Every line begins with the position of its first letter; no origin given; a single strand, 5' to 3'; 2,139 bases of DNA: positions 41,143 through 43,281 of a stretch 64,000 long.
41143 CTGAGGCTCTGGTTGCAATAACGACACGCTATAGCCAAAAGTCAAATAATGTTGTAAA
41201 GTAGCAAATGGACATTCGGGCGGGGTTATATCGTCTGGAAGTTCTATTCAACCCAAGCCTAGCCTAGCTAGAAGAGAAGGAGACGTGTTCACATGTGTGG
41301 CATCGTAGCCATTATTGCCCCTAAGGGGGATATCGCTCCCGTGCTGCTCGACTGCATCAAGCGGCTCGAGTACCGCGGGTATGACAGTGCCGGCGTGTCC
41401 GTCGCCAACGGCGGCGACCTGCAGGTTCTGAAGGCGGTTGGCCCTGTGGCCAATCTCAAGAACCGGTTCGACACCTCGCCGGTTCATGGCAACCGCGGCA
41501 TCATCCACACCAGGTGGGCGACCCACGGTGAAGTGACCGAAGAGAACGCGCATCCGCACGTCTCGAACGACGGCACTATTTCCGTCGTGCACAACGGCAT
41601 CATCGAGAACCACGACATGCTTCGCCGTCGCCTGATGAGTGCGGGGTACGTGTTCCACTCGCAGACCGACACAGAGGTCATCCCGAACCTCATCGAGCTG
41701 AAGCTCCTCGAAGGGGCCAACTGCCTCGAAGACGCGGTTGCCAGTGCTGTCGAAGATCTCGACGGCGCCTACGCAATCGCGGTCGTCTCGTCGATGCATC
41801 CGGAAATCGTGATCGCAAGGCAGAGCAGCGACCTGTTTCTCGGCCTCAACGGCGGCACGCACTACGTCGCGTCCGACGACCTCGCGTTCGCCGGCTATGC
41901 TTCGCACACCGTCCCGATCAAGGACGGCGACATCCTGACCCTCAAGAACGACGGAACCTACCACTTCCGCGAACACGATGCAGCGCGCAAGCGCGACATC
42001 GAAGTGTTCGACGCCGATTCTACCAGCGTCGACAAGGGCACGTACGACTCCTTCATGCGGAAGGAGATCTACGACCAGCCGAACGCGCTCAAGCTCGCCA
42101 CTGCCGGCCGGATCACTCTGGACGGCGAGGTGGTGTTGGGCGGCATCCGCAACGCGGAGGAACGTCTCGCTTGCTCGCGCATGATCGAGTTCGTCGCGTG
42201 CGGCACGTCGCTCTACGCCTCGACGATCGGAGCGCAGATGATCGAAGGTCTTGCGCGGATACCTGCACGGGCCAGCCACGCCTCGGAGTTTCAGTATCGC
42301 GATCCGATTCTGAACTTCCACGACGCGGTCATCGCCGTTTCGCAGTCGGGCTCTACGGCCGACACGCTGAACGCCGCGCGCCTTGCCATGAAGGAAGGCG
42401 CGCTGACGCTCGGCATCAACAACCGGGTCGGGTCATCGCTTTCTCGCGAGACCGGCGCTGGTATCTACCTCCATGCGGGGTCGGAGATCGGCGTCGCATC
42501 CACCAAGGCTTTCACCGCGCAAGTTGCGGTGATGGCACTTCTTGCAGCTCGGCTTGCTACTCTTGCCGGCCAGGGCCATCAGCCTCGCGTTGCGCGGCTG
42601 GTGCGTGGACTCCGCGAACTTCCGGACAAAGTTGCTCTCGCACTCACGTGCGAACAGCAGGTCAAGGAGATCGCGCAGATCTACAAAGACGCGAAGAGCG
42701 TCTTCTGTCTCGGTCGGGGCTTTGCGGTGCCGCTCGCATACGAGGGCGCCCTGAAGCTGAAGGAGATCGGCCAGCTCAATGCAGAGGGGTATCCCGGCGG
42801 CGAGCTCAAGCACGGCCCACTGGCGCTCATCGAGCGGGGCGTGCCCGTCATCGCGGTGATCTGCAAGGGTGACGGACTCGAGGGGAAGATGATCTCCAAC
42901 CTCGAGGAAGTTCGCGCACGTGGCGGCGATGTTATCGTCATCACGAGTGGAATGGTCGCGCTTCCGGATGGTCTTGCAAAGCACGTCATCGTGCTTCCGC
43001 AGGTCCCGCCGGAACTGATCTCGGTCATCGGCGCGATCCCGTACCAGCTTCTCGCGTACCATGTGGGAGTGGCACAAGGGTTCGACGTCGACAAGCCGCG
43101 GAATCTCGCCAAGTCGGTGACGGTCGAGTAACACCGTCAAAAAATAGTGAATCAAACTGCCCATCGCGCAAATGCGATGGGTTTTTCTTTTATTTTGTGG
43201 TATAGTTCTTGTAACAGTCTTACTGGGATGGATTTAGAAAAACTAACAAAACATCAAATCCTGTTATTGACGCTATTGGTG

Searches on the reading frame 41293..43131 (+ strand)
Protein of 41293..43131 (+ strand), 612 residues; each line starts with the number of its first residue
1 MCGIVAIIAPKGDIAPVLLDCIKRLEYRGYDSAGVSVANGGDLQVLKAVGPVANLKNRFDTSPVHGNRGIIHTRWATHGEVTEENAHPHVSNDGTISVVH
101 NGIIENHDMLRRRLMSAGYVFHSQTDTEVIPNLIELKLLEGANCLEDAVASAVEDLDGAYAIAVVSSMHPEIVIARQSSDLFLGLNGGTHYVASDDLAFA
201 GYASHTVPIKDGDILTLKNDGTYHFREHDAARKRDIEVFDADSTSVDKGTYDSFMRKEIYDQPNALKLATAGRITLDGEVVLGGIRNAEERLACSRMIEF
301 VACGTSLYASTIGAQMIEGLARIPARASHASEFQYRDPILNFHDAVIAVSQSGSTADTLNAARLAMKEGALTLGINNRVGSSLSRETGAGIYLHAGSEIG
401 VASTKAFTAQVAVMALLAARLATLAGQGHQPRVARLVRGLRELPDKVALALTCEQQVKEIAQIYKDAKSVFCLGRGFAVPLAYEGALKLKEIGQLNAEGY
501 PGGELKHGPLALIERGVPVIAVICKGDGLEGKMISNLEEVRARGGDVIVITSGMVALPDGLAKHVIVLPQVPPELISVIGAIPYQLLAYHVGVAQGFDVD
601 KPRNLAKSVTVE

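Call 41: search_protein_families(library=pfam, max_evalue=0.01, proteins=[window:41293-43131:+])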
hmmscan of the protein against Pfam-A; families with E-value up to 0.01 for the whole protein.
window:41293-43131:+ (612 aa): 4 families
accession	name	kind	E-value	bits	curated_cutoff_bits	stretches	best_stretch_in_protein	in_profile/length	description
PF01380.27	SIS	-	1.9e-40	138.1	25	2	292-419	2-130/131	SIS domain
PF13522.11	GATase_6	-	2.3e-19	70.1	27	1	67-194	11-129/130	Glutamine amidotransferase domain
PF13537.11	GATase_7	-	5.4e-16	59.2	25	1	80-196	7-118/123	Glutamine amidotransferase domain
PF13230.11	GATase_4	-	0.0031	16.9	23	1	61-130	66-133/272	Glutamine amidotransferases class-II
